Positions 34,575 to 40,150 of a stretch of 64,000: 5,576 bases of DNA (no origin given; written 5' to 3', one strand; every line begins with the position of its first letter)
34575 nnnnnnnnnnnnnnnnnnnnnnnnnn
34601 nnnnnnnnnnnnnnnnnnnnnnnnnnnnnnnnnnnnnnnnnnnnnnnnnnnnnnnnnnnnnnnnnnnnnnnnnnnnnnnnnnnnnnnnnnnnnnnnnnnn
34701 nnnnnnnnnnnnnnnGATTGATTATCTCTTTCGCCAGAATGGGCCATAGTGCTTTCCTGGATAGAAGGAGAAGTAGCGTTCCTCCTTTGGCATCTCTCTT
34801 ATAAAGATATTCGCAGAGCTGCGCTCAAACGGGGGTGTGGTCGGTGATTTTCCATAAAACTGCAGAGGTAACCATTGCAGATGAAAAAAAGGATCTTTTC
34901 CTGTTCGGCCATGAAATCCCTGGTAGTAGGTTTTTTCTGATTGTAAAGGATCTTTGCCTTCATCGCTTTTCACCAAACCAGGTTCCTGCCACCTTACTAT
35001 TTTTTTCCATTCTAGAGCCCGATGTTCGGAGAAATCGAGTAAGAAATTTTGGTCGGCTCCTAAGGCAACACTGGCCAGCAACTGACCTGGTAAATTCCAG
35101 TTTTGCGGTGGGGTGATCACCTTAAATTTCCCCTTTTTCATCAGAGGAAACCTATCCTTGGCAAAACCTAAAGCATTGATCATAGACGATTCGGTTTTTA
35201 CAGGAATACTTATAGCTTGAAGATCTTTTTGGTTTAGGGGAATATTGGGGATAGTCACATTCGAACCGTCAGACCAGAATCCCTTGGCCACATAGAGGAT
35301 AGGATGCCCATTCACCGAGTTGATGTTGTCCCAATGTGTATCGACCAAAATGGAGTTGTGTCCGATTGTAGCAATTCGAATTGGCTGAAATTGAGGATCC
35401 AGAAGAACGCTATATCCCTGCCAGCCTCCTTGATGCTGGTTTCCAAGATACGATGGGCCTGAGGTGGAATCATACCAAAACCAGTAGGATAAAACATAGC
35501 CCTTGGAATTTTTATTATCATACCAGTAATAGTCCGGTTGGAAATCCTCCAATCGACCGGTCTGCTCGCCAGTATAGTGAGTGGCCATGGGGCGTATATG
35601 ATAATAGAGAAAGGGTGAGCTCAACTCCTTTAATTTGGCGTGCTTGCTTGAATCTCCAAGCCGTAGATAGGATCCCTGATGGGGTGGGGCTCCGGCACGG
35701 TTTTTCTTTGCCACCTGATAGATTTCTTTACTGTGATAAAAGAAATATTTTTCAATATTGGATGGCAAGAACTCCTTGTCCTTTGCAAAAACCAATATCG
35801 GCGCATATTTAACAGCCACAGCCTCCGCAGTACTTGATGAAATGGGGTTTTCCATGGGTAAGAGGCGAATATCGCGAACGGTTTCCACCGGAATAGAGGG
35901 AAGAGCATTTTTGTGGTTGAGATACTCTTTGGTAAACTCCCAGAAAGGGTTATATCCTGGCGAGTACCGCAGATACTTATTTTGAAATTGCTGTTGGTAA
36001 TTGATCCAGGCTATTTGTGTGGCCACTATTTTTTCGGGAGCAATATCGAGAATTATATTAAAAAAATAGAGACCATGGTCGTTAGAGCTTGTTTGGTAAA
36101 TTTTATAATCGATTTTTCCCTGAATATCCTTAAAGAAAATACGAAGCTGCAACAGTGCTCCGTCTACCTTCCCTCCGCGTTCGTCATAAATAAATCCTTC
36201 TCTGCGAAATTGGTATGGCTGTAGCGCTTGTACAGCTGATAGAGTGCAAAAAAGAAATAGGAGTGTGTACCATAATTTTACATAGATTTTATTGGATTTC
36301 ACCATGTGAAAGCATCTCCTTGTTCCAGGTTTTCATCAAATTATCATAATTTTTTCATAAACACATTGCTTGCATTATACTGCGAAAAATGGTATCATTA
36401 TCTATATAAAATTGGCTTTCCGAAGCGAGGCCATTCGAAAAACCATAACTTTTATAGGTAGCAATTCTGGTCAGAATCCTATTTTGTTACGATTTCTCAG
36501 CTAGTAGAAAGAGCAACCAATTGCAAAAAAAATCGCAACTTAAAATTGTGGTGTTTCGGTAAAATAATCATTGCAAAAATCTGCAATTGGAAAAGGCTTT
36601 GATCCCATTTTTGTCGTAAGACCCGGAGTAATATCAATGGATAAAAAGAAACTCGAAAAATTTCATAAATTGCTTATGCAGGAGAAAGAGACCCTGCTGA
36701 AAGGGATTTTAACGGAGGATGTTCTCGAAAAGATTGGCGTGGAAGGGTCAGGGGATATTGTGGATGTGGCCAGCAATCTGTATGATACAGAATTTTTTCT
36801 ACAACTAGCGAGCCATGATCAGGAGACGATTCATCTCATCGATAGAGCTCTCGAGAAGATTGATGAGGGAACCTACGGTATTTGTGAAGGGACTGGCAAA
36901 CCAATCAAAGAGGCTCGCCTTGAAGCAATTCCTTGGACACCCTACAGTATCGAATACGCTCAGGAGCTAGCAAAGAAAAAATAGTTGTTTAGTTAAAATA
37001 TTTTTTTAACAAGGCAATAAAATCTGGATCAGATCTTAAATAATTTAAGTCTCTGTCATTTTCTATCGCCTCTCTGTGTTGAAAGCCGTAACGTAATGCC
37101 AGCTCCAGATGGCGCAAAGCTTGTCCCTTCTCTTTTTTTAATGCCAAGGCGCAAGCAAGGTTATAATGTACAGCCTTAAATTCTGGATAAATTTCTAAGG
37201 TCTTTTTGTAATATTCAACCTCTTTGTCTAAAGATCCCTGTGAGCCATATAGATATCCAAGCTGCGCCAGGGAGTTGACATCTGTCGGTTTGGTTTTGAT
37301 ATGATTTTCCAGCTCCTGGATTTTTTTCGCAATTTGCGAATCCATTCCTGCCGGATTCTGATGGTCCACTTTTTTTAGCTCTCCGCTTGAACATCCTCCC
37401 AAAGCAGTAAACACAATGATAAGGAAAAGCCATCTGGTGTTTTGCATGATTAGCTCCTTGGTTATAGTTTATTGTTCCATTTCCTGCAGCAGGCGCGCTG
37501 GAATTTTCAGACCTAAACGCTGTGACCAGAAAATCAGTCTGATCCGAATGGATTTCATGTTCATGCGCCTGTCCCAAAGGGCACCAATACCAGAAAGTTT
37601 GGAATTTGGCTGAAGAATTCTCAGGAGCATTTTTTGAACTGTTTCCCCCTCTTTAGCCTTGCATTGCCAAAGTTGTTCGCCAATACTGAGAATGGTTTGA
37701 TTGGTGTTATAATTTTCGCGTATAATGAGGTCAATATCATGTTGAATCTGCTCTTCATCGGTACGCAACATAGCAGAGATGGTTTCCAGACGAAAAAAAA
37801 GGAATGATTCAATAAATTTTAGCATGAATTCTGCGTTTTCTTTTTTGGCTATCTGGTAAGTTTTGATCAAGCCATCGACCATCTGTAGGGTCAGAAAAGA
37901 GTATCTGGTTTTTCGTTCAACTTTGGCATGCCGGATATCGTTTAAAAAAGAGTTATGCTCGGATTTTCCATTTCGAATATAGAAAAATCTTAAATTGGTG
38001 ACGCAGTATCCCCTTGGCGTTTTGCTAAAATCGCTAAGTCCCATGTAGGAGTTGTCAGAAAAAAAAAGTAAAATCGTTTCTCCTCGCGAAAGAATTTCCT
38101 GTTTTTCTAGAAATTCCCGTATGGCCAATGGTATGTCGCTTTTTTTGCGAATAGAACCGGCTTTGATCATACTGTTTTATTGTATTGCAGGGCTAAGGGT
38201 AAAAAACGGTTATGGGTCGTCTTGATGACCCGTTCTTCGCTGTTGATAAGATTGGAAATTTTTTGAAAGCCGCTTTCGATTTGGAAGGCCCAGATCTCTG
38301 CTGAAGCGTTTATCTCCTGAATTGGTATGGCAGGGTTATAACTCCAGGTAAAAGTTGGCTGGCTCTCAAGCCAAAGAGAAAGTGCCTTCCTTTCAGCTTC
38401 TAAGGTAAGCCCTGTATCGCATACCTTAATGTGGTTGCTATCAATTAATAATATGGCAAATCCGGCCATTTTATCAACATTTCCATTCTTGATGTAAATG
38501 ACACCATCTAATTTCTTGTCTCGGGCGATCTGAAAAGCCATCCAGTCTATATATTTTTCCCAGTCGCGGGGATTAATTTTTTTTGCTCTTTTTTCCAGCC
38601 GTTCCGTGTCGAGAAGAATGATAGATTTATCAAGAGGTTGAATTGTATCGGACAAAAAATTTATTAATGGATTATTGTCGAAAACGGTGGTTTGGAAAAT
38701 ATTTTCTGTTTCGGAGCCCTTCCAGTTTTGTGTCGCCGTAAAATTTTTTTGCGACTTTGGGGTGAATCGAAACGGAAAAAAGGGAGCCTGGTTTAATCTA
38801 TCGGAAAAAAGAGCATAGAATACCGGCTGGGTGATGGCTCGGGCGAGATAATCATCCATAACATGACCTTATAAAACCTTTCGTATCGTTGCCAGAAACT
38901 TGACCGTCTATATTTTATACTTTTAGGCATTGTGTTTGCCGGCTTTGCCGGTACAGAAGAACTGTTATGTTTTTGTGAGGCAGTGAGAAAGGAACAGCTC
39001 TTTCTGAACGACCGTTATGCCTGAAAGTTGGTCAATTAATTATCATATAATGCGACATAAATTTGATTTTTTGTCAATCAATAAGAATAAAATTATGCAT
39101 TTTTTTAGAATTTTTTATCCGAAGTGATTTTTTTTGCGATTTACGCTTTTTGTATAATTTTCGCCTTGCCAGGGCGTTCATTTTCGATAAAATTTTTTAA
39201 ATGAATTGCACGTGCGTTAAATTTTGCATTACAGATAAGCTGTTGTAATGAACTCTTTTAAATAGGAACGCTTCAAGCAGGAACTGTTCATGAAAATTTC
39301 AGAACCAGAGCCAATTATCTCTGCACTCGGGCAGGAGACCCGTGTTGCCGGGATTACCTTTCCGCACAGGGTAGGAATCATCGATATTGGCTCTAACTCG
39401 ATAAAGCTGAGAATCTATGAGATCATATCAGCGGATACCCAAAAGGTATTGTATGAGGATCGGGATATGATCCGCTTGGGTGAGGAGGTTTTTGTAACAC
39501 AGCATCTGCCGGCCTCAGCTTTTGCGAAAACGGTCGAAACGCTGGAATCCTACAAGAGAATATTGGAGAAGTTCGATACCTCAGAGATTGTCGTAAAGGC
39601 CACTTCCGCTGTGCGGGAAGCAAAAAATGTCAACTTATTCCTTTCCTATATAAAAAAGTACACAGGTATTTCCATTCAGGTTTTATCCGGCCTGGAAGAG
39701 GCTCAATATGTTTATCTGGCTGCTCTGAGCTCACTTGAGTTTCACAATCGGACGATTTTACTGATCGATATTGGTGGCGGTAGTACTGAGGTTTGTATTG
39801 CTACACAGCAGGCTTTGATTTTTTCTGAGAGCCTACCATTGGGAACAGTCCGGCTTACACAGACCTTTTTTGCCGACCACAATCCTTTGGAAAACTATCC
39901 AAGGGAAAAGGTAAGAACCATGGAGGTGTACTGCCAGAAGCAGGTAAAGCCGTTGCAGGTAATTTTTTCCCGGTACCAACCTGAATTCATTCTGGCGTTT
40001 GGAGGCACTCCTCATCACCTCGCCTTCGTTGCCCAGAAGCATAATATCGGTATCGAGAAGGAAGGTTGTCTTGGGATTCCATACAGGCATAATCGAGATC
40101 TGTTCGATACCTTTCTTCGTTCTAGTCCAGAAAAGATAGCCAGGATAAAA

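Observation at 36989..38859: Three-gene operon of unknown function: two overlapping orphan genes plus a TPR lipoprotein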

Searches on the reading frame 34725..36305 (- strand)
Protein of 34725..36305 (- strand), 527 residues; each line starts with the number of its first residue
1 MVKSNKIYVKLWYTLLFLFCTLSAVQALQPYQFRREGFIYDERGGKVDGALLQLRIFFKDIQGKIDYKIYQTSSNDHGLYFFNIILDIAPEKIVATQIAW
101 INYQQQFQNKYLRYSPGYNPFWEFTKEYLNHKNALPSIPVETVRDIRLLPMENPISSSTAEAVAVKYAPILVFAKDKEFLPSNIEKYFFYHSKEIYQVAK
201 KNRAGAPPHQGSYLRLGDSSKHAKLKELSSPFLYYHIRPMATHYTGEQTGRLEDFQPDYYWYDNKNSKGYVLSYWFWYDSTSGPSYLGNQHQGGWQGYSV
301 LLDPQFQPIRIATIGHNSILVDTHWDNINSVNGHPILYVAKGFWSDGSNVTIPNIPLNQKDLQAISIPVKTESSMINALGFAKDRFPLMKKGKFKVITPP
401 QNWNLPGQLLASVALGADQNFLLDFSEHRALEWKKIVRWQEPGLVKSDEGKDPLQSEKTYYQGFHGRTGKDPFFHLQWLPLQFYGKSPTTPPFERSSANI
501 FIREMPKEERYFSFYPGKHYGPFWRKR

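Call 51: find_related_loci(query=A4, collection=metagenome_contigs, flank=8000)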
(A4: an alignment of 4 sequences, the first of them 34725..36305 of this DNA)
Query A4 (527 aa) in metagenome_contigs; peptide patterns used: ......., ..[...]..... (x = any residue, [..] = any of these).
149 stretches matched a pattern, but none encodes a relative of the query by tblastn (E <= 1e-3).

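Call 52: search_protein_families(library=pfam, proteins=[window:34725-36305:-], max_evalue=1)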
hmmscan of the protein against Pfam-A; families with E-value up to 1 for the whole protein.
window:34725-36305:- (527 aa): 0 families

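Call 55: search_protein_families(library=ncbifam, proteins=[window:34725-36305:-], max_evalue=10)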
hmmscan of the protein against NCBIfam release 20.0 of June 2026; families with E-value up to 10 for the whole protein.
window:34725-36305:- (527 aa): 0 families

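Call 82: search_solved_structures(query=A4, max_evalue=10, show_alignments=2)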
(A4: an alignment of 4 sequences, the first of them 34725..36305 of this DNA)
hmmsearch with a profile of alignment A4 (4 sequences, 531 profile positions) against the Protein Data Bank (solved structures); distinct sequences matched with E-value up to 10: 0.

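Call 84: search_protein_families(library=padloc, proteins=[window:34725-36305:-], max_evalue=1)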
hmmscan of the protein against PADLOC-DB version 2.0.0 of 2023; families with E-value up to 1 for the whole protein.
window:34725-36305:- (527 aa): 0 families

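Call 85: search_protein_families(library=phrogs, proteins=[window:34725-36305:-], max_evalue=1)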
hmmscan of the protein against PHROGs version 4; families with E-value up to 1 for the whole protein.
window:34725-36305:- (527 aa): 0 families

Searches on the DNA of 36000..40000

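Call 28: search_rna_families(source=window, start=36000, end=40000, threshold=evalue, max_evalue=1)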
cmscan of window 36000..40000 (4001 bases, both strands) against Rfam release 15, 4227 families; matches with E-value up to 1: 1.
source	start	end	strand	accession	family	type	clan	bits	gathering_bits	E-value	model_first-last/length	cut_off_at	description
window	38431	38485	-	RF01420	snoR113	Gene; snRNA; snoRNA; CD-box;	-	21.1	47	0.38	1-103/103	no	Small nucleolar RNA snoR113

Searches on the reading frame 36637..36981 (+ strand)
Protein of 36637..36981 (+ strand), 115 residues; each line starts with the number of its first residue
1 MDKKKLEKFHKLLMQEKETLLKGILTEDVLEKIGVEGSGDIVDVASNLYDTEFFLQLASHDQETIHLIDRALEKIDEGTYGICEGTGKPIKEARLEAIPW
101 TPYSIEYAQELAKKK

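Call 52: search_protein_families(library=pfam, proteins=[window:36637-36981:+], max_evalue=1)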
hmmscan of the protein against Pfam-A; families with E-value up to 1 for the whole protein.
window:36637-36981:+ (115 aa): 3 families
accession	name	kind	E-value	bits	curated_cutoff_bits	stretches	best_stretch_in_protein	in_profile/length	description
PF01258.23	zf-dskA_traR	-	9.7e-09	35.5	24.9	1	78-106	1-29/36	Prokaryotic dksA/traR C4-type zinc finger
PF18508.7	zf_C2H2_13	-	0.014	15.5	26.5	1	65-91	4-28/42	Zinc finger domain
PF21157.2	DksA_N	-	0.025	15.3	27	1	6-75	2-71/71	DnaK suppressor protein DksA, N-terminal domain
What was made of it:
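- On DksA / yteA family, for the convergent neighbour: zf-dskA_traR scores 35.5 against 24.9 (call 52).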

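Call 55: search_protein_families(library=ncbifam, proteins=[window:36637-36981:+], max_evalue=10)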
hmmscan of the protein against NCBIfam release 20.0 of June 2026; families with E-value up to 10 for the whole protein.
window:36637-36981:+ (115 aa): 9 families
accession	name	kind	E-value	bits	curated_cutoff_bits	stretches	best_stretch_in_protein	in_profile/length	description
TIGR02890.1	bacill_yteA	subfamily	1.6e-19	70.6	134.4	1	5-113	2-119/159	regulatory protein, yteA family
TIGR02420.1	dksA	equivalog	3.7e-16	59.5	115.5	1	1-106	1-106/110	RNA polymerase-binding protein DksA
NF033459.1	DksA_like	equivalog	1.4e-15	57.5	105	1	5-110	2-108/113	RNA polymerase-binding protein DksA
NF008045.0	PRK10778.1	equivalog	7.7e-06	26.2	289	1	38-106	69-137/151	RNA polymerase-binding protein DksA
NF004710.0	PRK06048.1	equivalog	0.0093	14.5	976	1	14-89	8-80/561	acetolactate synthase large subunit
TIGR02419.1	C4_traR_proteo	subfamily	0.023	15.3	59.7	1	75-99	27-51/64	phage/conjugal plasmid C-4 type zinc finger protein, TraR family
NF005824.0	PRK07710.1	equivalog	0.092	11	976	1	8-68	11-70/573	acetolactate synthase large subunit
NF010268.0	PRK13715.1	equivalog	0.15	12.1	108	1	62-107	14-61/73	conjugal transfer protein TraR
NF008243.0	PRK11019.1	equivalog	0.19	12.2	96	1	67-112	22-68/88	DksA/TraR family C4-type zinc finger protein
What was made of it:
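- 36637..36984 (+): A conserved neighbour: a DksA/yteA-family RNA-polymerase-binding protein (115 aa, only one Cys in the zinc-finger region). It is convergent with C, and the two stop codons are 4 nt apart. Calls 52 and 55.
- On DksA / yteA family, for the convergent neighbour: The yteA, dksA and DksA_like models give 57-71 bits, below their equivalog cut-offs of 105-134 (call 55).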

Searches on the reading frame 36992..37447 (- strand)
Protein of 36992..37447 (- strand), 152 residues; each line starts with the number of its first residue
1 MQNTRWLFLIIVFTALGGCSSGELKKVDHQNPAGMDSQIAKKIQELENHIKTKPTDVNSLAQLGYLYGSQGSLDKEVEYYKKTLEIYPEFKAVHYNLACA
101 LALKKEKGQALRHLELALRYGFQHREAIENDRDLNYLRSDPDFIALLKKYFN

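Call 3: search_protein_families(library=pfam, proteins=[window:36992-37447:-], max_evalue=1)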
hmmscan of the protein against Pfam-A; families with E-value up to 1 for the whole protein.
window:36992-37447:- (152 aa): 18 families
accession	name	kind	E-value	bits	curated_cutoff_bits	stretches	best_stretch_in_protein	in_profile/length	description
PF13431.12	TPR_17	-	2.8e-08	33.9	24.4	2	79-110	1-32/34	Tetratricopeptide repeat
PF13181.12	TPR_8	-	3.6e-06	27.2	25.7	1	59-89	3-33/34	Tetratricopeptide repeat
PF00515.34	TPR_1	-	1.1e-05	25.4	27.8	2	59-90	3-34/34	Tetratricopeptide repeat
PF13424.12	TPR_12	-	2.1e-05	25.1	30.1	1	52-88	40-76/77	Tetratricopeptide repeat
PF07719.23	TPR_2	-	0.00012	22.4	27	1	93-120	3-30/34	Tetratricopeptide repeat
PF24575.1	TPR_Slam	-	0.00025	21.8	35.2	1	64-110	54-100/104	Surface lipoprotein assembly modifier, N-terminal TPR repeats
PF13374.12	TPR_10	-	0.00028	21.3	27.5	1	58-87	3-32/42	Tetratricopeptide repeat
PF16068.10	DUF4810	-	0.00075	20.4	34.7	1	28-90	18-78/85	Domain of unknown function (DUF4810)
PF11846.14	Wzy_C_2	-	0.0011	19.4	28.5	1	56-118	112-173/191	Virulence factor membrane-bound polymerase, C-terminal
PF13428.12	TPR_14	-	0.0023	18.9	23.5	1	59-98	3-42/44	Tetratricopeptide repeat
PF13414.12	TPR_11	-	0.0029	17.7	26.8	1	64-101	1-38/42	TPR repeat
PF14561.12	TPR_20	-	0.0053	17.5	25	0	75-115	6-46/90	Tetratricopeptide repeat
PF14559.12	TPR_19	-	0.02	15.7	25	1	77-124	11-58/68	Tetratricopeptide repeat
PF05843.20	Suf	-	0.024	13.6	24.7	1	42-93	2-53/532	Suppressor of forked protein (Suf)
PF22316.2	ABhydrolase-like_N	-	0.042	14.1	27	1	88-146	33-94/106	A/B hydrolase-like, N-terminal domain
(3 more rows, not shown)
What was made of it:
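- On TPR lipoprotein, for C: TPR_17 scores 33.9 against 24.4 and TPR_8 scores 27.2 against 25.7 (call 3).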

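Call 4: search_protein_families(library=ncbifam, proteins=[window:36992-37447:-], max_evalue=1)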
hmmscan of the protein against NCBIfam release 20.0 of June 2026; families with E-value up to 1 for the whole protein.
window:36992-37447:- (152 aa): 15 families
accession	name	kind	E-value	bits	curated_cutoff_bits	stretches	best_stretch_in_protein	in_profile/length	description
NF047558.1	TPR_END_plus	domain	1.2e-19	70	32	1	93-148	1-56/56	TPR end-of-group domain-containing protein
NF040959.1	MamA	equivalog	3.1e-08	33.3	200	1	41-115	123-197/204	magnetosome protein MamA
TIGR02917.1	PEP_TPR_lipo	equivalog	6.5e-07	27.6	312.2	1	41-119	754-831/899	XrtA/PEP-CTERM system TPR-repeat protein PrsT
TIGR02521.1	type_IV_pilW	equivalog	2.1e-05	24.2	154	1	38-119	46-127/234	type IV pilus biogenesis/stability protein PilW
NF033920.0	C39_PA2778_fam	equivalog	0.00011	21.7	150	1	38-120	171-253/255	PA2778 family cysteine peptidase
NF053607.1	CHU_0125_OmpA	equivalog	0.00025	19.7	620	1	1-136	1-132/639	CHU_0125 family OmpA-like outer membrane integrity protein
TIGR00540.1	TPR_hemY_coli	hypoth_equivalog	0.0013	17.6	142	1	38-113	307-381/385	heme biosynthesis-associated TPR protein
NF033758.1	gliding_GltE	equivalog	0.0017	17.4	225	1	52-120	285-351/411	adventurous gliding motility TPR repeat lipoprotein GltE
NF033762.1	social_mot_Tgl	equivalog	0.0027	17.1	225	1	36-118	44-127/252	social motility TPR repeat lipoprotein Tgl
NF002725.1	PRK02603.1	equivalog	0.0038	17.2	143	1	58-109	73-124/173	photosystem I assembly protein Ycf3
NF007692.0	PRK10370.1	equivalog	0.009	15.6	306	1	38-101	62-125/206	heme lyase NrfEFG subunit NrfG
NF052415.1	T3SS_chap_SctY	equivalog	0.027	15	70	1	55-123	4-72/106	type III secretion apparatus assembly chaperone SctY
NF006331.0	PRK08561.1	equivalog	0.086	12.6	154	1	38-91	90-140/152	30S ribosomal protein S15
NF047507.1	TPR_BatC_Lepto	exception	0.095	12.1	175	1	41-99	76-138/214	TPR repeat-containing protein BatC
NF007468.0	PRK10049.1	equivalog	0.11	10.6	1043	1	40-126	152-237/817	poly-beta-1,6 N-acetyl-D-glucosamine export porin PgaA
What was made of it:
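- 36989..37447 (-): Gene C, 152 aa: a TPR lipoprotein with a signal peptide and the lipobox Cys of ...ALGGC, followed by 2-3 TPRs and a 'TPR end-of-group' C-terminus. Calls 3 and 4.
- On TPR lipoprotein, for C: NCBIfam TPR_END_plus scores 70 against 32 (call 4).
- Closest known: Small TPR lipoproteins of envelope machines. Same: It gives weak sub-threshold hits to PilW, Tgl, GltE and MamA models (call 4).
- Checked: C is a TPR protein: TPR_17 scores 33.9 bits against a cut-off of 24.4, and NCBIfam TPR_END_plus scores 70 bits against 32 (calls 3, 4).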

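Call 7: search_protein_families(library=padloc, proteins=[window:36992-37447:-], max_evalue=1)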
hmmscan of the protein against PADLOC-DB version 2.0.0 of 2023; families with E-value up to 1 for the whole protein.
window:36992-37447:- (152 aa): 1 family
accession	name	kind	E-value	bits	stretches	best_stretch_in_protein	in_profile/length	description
PDLC01169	TPR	-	0.0026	15.2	1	46-89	99-141/252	TPR repeats containing protein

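Call 8: search_protein_families(library=phrogs, proteins=[window:36992-37447:-], max_evalue=1)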
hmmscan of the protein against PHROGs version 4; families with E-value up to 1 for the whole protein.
window:36992-37447:- (152 aa): 5 families
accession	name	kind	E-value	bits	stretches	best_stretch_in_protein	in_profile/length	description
phrog_7590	-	unknown function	0.0029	18.4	1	44-115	76-181/234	-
phrog_17809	-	unknown function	0.031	14.4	1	45-100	33-87/258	-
phrog_36929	-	unknown function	0.17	13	1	82-114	5-37/73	-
phrog_28656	-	unknown function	0.23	12.2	1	4-60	9-63/154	-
phrog_11754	-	unknown function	0.42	11.2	0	40-96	28-97/191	-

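Call 10: list_cluster_members(proteins=[P0001, P0002, window:36992-37447:-])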
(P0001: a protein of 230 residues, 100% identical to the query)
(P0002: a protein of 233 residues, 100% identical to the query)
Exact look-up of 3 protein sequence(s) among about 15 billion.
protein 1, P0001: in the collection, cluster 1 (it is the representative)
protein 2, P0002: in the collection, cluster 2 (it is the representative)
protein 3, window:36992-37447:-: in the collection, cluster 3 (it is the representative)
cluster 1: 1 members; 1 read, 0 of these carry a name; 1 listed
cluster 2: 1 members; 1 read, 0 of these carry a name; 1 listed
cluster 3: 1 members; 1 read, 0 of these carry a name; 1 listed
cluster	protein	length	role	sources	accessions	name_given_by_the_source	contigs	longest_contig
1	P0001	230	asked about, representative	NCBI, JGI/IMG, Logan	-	-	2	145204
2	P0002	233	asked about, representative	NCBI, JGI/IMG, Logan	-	-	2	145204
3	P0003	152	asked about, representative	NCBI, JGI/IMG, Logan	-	-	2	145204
